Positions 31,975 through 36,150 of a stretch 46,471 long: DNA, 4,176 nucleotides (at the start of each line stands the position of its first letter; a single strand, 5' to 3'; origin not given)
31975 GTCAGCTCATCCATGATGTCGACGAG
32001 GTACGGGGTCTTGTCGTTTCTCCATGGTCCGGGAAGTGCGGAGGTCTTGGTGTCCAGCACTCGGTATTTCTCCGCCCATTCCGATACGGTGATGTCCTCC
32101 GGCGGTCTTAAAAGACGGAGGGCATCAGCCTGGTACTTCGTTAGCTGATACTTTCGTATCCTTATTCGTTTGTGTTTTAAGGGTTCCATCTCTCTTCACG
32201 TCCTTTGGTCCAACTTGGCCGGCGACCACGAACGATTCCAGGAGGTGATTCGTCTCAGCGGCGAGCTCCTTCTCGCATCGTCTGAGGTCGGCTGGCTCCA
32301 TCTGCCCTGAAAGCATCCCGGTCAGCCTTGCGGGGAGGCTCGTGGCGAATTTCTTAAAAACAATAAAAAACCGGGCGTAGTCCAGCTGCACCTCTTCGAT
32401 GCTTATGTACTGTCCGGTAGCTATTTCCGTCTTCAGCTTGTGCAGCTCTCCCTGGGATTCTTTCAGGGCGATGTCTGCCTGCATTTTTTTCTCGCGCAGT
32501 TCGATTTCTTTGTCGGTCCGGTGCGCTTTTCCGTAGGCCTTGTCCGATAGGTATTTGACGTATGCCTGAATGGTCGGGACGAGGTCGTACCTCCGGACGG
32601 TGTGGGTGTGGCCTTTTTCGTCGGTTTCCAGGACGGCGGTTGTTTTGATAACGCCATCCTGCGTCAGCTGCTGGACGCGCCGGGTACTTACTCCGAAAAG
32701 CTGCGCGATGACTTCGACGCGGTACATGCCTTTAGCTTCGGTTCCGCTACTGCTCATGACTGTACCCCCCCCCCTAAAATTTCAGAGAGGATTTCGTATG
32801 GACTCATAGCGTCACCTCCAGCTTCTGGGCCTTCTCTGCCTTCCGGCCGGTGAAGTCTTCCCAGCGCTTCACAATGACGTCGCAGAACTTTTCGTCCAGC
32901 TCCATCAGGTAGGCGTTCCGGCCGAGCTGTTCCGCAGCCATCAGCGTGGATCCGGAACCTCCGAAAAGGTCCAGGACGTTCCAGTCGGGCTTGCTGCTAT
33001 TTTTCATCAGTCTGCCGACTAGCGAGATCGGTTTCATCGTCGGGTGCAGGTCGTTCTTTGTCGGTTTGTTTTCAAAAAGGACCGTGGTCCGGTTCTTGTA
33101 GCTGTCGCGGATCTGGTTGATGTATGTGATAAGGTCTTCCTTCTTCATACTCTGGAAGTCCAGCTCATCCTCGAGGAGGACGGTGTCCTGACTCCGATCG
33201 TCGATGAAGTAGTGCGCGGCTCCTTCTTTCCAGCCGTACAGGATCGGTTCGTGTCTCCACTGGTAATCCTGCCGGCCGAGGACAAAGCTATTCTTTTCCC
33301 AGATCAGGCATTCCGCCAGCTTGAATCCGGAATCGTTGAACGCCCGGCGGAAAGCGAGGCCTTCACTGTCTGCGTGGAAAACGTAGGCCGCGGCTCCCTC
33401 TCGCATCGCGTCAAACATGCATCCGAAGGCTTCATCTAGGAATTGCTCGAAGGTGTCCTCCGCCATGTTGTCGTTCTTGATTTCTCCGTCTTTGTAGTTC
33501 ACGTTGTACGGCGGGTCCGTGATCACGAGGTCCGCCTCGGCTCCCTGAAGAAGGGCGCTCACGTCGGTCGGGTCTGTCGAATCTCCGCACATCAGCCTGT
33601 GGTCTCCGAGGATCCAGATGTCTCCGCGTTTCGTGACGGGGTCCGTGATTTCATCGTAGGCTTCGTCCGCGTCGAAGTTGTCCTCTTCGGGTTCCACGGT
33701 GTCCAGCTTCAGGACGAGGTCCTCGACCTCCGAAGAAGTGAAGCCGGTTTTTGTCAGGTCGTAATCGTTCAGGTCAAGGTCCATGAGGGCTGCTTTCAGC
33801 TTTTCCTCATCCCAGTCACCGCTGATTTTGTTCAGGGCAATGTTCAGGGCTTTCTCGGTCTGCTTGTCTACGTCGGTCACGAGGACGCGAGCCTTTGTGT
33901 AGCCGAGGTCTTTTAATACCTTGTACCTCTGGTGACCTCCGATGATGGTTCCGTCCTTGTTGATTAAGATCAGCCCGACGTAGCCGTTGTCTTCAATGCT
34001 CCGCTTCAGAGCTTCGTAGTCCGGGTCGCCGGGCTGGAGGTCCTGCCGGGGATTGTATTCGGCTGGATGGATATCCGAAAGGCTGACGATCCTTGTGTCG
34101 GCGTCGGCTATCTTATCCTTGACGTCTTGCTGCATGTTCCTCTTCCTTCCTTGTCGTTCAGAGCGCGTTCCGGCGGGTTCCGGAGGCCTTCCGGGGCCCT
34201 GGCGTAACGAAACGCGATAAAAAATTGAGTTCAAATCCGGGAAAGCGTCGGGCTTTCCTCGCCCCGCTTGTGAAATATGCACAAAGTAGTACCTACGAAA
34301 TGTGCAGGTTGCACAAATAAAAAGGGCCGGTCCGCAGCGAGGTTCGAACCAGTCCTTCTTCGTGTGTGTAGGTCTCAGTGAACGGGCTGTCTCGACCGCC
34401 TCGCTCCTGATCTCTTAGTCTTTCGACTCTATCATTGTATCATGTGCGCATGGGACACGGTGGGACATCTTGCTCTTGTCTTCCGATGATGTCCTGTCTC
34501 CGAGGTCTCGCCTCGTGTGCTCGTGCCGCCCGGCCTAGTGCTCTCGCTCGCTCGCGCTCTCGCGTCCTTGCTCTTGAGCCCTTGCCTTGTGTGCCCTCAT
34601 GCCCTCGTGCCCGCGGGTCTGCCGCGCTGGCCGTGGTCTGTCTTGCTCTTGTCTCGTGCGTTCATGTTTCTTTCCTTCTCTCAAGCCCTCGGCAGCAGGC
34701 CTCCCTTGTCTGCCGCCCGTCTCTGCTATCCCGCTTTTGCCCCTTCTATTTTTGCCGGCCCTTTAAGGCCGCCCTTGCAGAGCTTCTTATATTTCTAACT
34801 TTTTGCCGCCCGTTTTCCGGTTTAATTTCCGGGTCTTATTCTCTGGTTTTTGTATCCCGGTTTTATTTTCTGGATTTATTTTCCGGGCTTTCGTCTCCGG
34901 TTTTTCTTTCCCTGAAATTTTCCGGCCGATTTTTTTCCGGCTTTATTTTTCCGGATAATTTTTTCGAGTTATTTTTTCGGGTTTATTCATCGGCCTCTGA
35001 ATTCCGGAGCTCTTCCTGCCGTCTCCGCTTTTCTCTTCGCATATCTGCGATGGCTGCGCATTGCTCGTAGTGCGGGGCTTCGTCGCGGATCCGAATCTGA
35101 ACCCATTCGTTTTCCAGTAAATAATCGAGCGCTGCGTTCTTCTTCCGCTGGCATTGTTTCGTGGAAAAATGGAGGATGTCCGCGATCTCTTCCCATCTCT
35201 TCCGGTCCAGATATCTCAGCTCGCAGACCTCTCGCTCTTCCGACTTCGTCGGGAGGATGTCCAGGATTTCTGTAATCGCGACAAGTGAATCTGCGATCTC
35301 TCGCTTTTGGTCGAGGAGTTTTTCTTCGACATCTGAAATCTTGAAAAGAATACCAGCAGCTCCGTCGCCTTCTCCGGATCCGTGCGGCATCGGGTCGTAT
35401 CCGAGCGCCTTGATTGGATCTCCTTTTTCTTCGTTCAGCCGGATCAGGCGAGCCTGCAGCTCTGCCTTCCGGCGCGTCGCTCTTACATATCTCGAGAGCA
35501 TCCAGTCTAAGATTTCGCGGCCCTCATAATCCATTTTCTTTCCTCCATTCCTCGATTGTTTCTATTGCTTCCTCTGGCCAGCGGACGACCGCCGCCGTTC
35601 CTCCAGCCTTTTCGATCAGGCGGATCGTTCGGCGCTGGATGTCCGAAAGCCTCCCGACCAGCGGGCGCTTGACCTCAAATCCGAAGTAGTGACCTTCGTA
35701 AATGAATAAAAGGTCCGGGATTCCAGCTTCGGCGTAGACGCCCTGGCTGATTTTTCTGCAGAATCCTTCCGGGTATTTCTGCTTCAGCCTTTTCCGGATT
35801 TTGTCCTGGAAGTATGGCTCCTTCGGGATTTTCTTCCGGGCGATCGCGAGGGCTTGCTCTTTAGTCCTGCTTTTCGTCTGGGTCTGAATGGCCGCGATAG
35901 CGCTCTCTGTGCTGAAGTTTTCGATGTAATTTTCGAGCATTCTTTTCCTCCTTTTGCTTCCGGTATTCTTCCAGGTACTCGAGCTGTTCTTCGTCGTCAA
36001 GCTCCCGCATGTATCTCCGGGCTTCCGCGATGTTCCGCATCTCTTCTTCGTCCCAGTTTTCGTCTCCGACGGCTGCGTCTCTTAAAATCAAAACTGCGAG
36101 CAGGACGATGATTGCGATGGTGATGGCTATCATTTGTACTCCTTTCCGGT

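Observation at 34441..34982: About 540 bp of non-coding DNA almost devoid of A on one strand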

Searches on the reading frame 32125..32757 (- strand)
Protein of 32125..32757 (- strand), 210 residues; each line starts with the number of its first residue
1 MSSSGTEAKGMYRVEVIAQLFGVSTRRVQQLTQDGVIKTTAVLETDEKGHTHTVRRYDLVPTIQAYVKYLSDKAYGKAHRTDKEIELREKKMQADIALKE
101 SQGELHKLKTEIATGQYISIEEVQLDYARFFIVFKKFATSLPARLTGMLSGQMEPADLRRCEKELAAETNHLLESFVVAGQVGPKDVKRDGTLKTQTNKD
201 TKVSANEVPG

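Call 12: search_protein_families(library=pfam, proteins=[window:32125-32757:-], max_evalue=0.01)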
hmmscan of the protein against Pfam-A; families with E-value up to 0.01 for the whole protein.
window:32125-32757:- (210 aa): 0 families

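Call 35: search_protein_families(library=phrogs, proteins=[window:32125-32757:-], max_evalue=0.001)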
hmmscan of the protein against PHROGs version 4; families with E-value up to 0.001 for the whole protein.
window:32125-32757:- (210 aa): 1 family
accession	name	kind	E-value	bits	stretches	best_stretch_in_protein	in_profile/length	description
phrog_57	-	head and packaging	4e-22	80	1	11-200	12-193/199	terminase small subunit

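Call 54: search_protein_families(library=ncbifam, proteins=[window:32125-32757:-], max_evalue=0.01)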
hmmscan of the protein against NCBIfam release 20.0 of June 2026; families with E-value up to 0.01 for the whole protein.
window:32125-32757:- (210 aa): 0 families

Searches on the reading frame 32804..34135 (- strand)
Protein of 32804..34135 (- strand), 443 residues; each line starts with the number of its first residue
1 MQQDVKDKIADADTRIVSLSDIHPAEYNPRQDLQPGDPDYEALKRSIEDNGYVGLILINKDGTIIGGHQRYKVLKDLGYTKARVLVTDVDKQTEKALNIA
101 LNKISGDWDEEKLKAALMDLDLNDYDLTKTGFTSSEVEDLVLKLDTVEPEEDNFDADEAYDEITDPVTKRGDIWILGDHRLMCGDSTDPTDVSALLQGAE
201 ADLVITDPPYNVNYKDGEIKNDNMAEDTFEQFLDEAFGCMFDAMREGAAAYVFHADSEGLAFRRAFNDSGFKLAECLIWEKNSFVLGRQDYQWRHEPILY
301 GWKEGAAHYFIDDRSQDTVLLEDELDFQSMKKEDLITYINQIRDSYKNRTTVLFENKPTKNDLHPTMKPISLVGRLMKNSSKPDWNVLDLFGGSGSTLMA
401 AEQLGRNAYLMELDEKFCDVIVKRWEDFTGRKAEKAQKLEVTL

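Call 12: search_protein_families(library=pfam, proteins=[window:32804-34135:-], max_evalue=0.01)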
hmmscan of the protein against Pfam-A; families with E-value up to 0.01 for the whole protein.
window:32804-34135:- (443 aa): 3 families
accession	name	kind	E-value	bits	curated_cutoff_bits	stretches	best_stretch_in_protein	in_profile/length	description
PF01555.25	N6_N4_Mtase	-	4.3e-32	112.3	26.7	1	202-422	2-220/221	DNA methylase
PF02195.25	ParB_N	-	0.00012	22.5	26.3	1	16-97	5-88/95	ParB N-terminal domain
PF03602.21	Cons_hypoth95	-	0.00024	21.3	24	0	384-430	42-89/182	Conserved hypothetical protein 95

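Call 14: find_related_loci(query=window:32804-34135:-, collection=viral_contigs, flank=4000)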
Query window:32804-34135:- (443 aa) in viral_contigs; peptide patterns used: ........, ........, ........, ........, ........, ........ (x = any residue, [..] = any of these).
87 stretches matched a pattern; 73 encode a relative of the query (tblastn E <= 1e-3); 73 distinct loci.
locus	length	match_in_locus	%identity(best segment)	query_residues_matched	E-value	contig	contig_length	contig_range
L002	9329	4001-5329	98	1-443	0e+0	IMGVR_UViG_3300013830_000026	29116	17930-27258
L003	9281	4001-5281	78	18-443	0e+0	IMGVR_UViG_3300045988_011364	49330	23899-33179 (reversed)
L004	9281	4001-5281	78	18-443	0e+0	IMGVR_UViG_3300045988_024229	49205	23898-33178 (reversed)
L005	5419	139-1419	78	18-443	0e+0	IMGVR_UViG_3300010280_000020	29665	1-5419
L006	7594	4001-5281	78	18-443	0e+0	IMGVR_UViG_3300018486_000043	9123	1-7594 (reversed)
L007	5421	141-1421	78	18-443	0e+0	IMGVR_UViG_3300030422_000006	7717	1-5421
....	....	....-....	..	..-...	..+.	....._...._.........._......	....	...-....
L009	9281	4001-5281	78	18-443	0e+0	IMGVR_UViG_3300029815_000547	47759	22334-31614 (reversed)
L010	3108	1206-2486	77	18-443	0e+0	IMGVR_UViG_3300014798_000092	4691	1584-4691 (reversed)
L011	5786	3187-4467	78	18-443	0e+0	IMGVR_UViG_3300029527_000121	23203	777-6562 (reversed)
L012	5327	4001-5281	78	18-443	0e+0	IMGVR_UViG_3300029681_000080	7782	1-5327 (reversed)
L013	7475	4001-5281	78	18-443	0e+0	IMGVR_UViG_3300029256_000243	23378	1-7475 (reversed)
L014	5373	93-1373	77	18-443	0e+0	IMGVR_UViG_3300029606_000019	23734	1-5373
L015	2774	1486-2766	77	18-443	0e+0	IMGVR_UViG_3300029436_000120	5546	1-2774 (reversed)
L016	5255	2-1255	78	27-443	0e+0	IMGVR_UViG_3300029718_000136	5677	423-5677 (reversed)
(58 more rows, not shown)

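Call 26: find_related_loci(query=window:32804-34135:-, collection=genome_contigs, flank=3000)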
Query window:32804-34135:- (443 aa) in genome_contigs; peptide patterns used: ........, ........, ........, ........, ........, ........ (x = any residue, [..] = any of these).
77 stretches matched a pattern; 14 encode a relative of the query (tblastn E <= 1e-3); 14 distinct loci.
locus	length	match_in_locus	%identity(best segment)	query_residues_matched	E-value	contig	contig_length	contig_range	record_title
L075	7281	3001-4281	77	18-443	0e+0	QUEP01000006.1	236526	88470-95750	Clostridium sp. OF03-18AA OF03-18AA.Scaf6, whole genome shotgun sequence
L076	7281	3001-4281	77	18-443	0e+0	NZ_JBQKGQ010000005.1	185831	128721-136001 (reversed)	Agathobacter sp. LCP21S3_B2 contig00005, whole genome shotgun sequence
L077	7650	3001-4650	63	19-435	0e+0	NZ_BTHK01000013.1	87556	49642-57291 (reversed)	Lachnoanaerobaculum sanguinis strain JCM 36186 sequence013, whole genome shotgun sequence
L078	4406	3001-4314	60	15-432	6e-179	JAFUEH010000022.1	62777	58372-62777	MAG: Eubacterium sp. isolate RGIG4416 Roe_deer_Omasum-2__c2913, whole genome shotgun sequence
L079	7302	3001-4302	59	17-435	8e-170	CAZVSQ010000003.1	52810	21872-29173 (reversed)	MAG TPA_asm: uncultured Ruminococcus sp. isolate binchicken_co353_91 genome assembly, contig: NODE_813_length_52810_cov_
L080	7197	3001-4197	48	17-437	3e-128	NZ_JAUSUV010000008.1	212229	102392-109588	Croceifilum oryzae strain DSM 46876 Ga0454092_08, whole genome shotgun sequence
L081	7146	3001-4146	47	17-430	1e-113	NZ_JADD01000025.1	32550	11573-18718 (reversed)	Hutsoniella sourekii ATCC 700629 T408DRAFT_scaffold00022.22_C, whole genome shotgun sequence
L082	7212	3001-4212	45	46-433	5e-105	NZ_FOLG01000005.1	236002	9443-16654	Tropicimonas isoalkanivorans strain DSM 19548, whole genome shotgun sequence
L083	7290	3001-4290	42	16-435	6e-104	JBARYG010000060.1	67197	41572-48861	MAG: Mesorhizobium sp. isolate MFD12216_ilm_asm_bin16 k127_3444, whole genome shotgun sequence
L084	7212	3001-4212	44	46-433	1e-103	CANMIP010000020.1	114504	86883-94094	uncultured Tropicimonas sp. isolate 4-1393.fasta genome assembly, contig: NODE_20, whole genome shotgun sequence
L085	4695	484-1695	45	46-433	4e-103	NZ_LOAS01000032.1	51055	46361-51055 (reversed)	Aliiruegeria sabulilitoris strain GJMS-35 contig32, whole genome shotgun sequence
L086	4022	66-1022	36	95-433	1e-61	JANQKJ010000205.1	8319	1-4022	MAG: Gammaproteobacteria bacterium isolate PL25a_bin.154 k99_3316985, whole genome shotgun sequence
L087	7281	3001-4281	78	18-443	0e+0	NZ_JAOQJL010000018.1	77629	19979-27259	Blautia ammoniilytica strain Sanger_23 .13470_2_81.18, whole genome shotgun sequence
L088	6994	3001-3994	48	12-141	2e-33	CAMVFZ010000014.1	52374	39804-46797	MAG TPA_asm: uncultured Prevotellaceae bacterium isolate SRR8387714_bin.64_metaWRAP_v1.3_MAG genome assembly, contig: ER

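Call 54: search_protein_families(library=ncbifam, proteins=[window:32804-34135:-], max_evalue=0.01)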
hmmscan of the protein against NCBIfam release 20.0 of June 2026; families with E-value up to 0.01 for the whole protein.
window:32804-34135:- (443 aa): 7 families
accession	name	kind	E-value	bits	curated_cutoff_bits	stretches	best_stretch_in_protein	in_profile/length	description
NF010253.0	PRK13699.1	subfamily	6.4e-17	62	244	2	357-425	137-205/226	DNA methyltransferase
NF008572.0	PRK11524.1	equivalog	1.3e-16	60.6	292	1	195-438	28-269/294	adenine-specific DNA-methyltransferase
NF050803.1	DnaMtaseCcrMCaul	equivalog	4.8e-13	48.7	830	1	194-437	16-259/350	adenine-specific DNA-methyltransferase CcrM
TIGR04285.1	nucleoid_noc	exception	1.3e-05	24.7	315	1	17-96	5-85/255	nucleoid occlusion protein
TIGR00095.1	TIGR00095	equivalog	4.7e-05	23.1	117.5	1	384-430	53-100/194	16S rRNA (guanine(966)-N(2))-methyltransferase RsmD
TIGR00180.1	parB_part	domain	0.0012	18.7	58.45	1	15-102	6-97/186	ParB/RepB/Spo0J family partition protein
TIGR03764.1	ICE_PFGI_1_parB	hypoth_equivalog_domain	0.0092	15.7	143.75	0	16-77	12-76/260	ParB family protein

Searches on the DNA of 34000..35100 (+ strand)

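Call 7: search_rna_families(source=window, start=34000, end=35100, threshold=evalue, max_evalue=10)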
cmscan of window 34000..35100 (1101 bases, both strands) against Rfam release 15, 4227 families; matches with E-value up to 10: 6.
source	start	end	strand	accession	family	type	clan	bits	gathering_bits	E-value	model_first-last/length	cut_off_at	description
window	34902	34950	-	RF02699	Avashort_thermometer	Cis-reg; thermoregulator;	-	21.4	88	0.23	1-59/59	no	Avashort 5' UTR thermometer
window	34303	34338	-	RF01839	eeev_FSE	Cis-reg; frameshift_element;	-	17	80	2.1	1-73/73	no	eastern equine encephalitis ribosomal frameshift element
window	34683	34729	-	RF01722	Pyrobac-1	Gene; sRNA;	-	16.6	40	5.4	1-60/60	no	Pyrobac-1 RNA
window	34883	34957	+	RF00519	suhB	Gene; sRNA;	CL00108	15.5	41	3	1-77/77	no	Makes More Granules Regulator RNA (mmgR)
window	34000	34012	-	RF01843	neisseria_FSE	Cis-reg; frameshift_element;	-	14.1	50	9.9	1-13/40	3'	neiserria ribosomal frameshift element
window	34869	34921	-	RF02707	TeloSII_ncR33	Gene; sRNA;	-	13.9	105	3.7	152-203/297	no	TeloSII non coding RNA 33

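Call 10: search_dna_similar(query=window:34136-34982:+, collection=phages, mode=distant, max_evalue=0.001)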
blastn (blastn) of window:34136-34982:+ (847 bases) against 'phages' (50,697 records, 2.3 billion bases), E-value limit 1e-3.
No match.

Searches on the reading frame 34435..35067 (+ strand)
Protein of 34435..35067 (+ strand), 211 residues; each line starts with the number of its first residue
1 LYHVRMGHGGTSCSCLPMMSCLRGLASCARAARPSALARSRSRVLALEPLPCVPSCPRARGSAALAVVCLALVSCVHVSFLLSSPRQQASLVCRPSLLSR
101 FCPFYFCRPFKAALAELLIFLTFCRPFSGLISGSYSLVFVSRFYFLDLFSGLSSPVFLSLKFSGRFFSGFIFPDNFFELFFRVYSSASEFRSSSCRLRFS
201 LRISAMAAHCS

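Call 34: search_protein_families(library=pfam, proteins=[window:34435-35067:+], max_evalue=1)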
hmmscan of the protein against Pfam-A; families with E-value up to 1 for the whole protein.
window:34435-35067:+ (211 aa): 1 family
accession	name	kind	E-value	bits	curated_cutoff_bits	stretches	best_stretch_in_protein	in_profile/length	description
PF11309.13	DUF3112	-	0.057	13.3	23.3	1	65-116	58-110/217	Protein of unknown function (DUF3112)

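Call 35: search_protein_families(library=phrogs, proteins=[window:34435-35067:+], max_evalue=0.001)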
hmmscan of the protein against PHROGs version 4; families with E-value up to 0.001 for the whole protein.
window:34435-35067:+ (211 aa): 0 families

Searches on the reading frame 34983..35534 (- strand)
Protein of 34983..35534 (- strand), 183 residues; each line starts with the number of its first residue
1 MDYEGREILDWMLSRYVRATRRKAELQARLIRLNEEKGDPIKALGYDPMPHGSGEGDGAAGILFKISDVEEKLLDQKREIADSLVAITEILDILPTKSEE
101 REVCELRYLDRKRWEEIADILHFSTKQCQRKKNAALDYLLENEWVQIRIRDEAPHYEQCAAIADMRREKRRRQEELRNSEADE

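Call 12: search_protein_families(library=pfam, proteins=[window:34983-35534:-], max_evalue=0.01)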
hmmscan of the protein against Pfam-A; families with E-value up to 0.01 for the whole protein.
window:34983-35534:- (183 aa): 1 family
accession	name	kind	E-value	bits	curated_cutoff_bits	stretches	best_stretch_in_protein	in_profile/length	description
PF08281.18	Sigma70_r4_2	-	0.0037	17.3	25.7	1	98-131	13-46/54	Sigma-70, region 4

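Call 13: find_related_loci(query=window:34983-35534:-, collection=viral_contigs, flank=4000)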
Query window:34983-35534:- (183 aa) in viral_contigs; peptide patterns used: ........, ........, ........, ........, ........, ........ (x = any residue, [..] = any of these).
10 stretches matched a pattern; 1 encode a relative of the query (tblastn E <= 1e-3); 1 distinct loci.
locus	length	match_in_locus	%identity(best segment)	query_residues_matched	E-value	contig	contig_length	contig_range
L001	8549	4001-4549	93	1-183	3e-104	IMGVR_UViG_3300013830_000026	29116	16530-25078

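Call 35: search_protein_families(library=phrogs, proteins=[window:34983-35534:-], max_evalue=0.001)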
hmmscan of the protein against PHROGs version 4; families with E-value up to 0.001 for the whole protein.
window:34983-35534:- (183 aa): 2 families
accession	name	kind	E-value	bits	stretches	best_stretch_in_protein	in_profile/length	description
phrog_36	-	transcription regulation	1.1e-16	62.2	1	13-141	60-185/220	transcriptional regulator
phrog_248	-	transcription regulation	9.2e-09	36.6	1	31-137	37-131/161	transcriptional activator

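Call 53: search_dna_similar(query=window:34983-35534:-, collection=phages, mode=protein, max_evalue=0.001, max_rows=15)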
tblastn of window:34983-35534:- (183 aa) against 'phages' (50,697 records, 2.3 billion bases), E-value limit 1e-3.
Records with a match: 4; places in all: 4; records where one place covers at least 80% of the query: 0.
Best place of each record, by identity: <60% 4.
By first word of the organism name: Faecalibacterium 2; Bacteriophage 1; Dulem 1.
By host as written in the record: Faecalibacterium prausnitzii 2; - 1; Propithecus coquereli 1.
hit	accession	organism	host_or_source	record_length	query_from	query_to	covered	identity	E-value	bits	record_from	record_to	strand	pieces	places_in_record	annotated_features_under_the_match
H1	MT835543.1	Bacteriophage sp.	human fecal samples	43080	5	143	76%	32.9%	1e-16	82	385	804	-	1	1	record has no annotation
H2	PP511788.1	Dulem virus 34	Propithecus coquereli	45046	13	140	70%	34.9%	5e-15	77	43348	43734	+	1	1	hypothetical protein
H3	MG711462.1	Faecalibacterium phage FP_Epona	Faecalibacterium prausnitzii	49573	1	139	76%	30.2%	1e-10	65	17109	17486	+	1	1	RNA polymerase sigma factor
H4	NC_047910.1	Faecalibacterium phage FP_Epona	Faecalibacterium prausnitzii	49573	1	139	76%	30.2%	1e-10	65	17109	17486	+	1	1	RNA polymerase sigma factor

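Call 54: search_protein_families(library=ncbifam, proteins=[window:34983-35534:-], max_evalue=0.01)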
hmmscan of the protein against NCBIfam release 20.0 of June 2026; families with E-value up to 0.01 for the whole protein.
window:34983-35534:- (183 aa): 6 families
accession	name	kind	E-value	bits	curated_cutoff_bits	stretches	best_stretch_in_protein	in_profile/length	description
TIGR02937.1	sigma70-ECF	superfamily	1e-05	25.2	42.9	1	14-140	62-162/165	sigma-70 family RNA polymerase sigma factor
NF058625.1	sigma_PG0214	equivalog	0.00067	19.4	130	1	71-127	91-145/170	GFO_1088 family ECF-type sigma factor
TIGR02985.1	Sig70_bacteroi1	subfamily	0.0011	19.2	126.4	1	86-139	107-158/162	RNA polymerase sigma-70 factor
TIGR02999.1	Sig-70_X6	subfamily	0.0016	18.4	126.15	1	70-140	108-179/183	ECF-type sigma factor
TIGR02980.1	SigBFG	subfamily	0.006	16.3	234.35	1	75-139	160-222/227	SigB/SigF/SigG family RNA polymerase sigma factor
NF009195.0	PRK12543.1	subfamily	0.0098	15.4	197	0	85-150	122-185/192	RNA polymerase sigma factor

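Call 55: get_annotated_region(hit=H3, flank=3000)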
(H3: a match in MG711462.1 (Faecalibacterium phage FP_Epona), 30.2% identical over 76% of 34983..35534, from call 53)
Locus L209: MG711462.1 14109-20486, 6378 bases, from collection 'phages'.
description: Faecalibacterium phage FP_Epona, complete genome.
organism: Faecalibacterium phage FP_Epona (NCBI taxid 2070182)
taxonomy: Viruses; Duplodnaviria; Heunggongvirae; Uroviricota; Caudoviricetes; Eponavirus; Eponavirus epona
host: Faecalibacterium prausnitzii; source: -; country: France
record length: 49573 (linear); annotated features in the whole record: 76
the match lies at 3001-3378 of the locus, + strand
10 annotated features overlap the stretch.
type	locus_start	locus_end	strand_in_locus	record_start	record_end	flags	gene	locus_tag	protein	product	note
CDS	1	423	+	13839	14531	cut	-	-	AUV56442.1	hypothetical protein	rasttk_feature_creation_tool=prodigal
CDS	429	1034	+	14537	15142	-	-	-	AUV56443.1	hypothetical protein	rasttk_feature_creation_tool=prodigal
CDS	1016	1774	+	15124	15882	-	-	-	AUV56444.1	hypothetical protein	rasttk_feature_creation_tool=prodigal; FIG00647119: hypothetical protein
CDS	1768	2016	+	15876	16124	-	-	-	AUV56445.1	hypothetical protein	rasttk_feature_creation_tool=prodigal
CDS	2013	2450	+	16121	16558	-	-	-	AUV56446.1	resolvase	rasttk_feature_creation_tool=prodigal; resolvase, RecU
CDS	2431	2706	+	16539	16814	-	-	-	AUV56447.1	hypothetical protein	rasttk_feature_creation_tool=prodigal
CDS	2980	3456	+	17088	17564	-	-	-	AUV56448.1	RNA polymerase sigma factor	rasttk_feature_creation_tool=prodigal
CDS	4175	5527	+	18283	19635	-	-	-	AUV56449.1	DNA methyltransferase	rasttk_feature_creation_tool=prodigal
CDS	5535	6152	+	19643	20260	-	-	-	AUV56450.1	terminase small subunit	rasttk_feature_creation_tool=prodigal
CDS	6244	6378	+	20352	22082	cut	-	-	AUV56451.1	terminase large subunit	rasttk_feature_creation_tool=glimmer3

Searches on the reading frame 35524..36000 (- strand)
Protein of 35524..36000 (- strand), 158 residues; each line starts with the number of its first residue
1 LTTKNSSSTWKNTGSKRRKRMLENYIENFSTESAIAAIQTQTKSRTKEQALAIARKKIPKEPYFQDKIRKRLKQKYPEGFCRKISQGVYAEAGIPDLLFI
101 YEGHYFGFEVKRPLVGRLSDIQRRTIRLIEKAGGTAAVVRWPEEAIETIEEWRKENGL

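Call 12: search_protein_families(library=pfam, proteins=[window:35524-36000:-], max_evalue=0.01)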
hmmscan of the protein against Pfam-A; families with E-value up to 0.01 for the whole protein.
window:35524-36000:- (158 aa): 1 family
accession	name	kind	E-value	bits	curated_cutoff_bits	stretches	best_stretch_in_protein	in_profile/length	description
PF08774.17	VRR_NUC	-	0.00034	21.1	23.8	1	89-140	59-113/116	VRR-NUC domain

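Call 35: search_protein_families(library=phrogs, proteins=[window:35524-36000:-], max_evalue=0.001)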
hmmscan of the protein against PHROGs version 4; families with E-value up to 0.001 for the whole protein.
window:35524-36000:- (158 aa): 3 families
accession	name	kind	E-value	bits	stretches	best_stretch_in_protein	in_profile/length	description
phrog_93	-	DNA, RNA and nucleotide metabolism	1.7e-23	84.2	1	22-155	314-444/613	endonuclease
phrog_824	-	unknown function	3e-10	41.5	1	92-155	112-177/265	-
phrog_5702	-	DNA, RNA and nucleotide metabolism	1.4e-07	32.4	1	91-151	4-65/70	Holliday junction resolvase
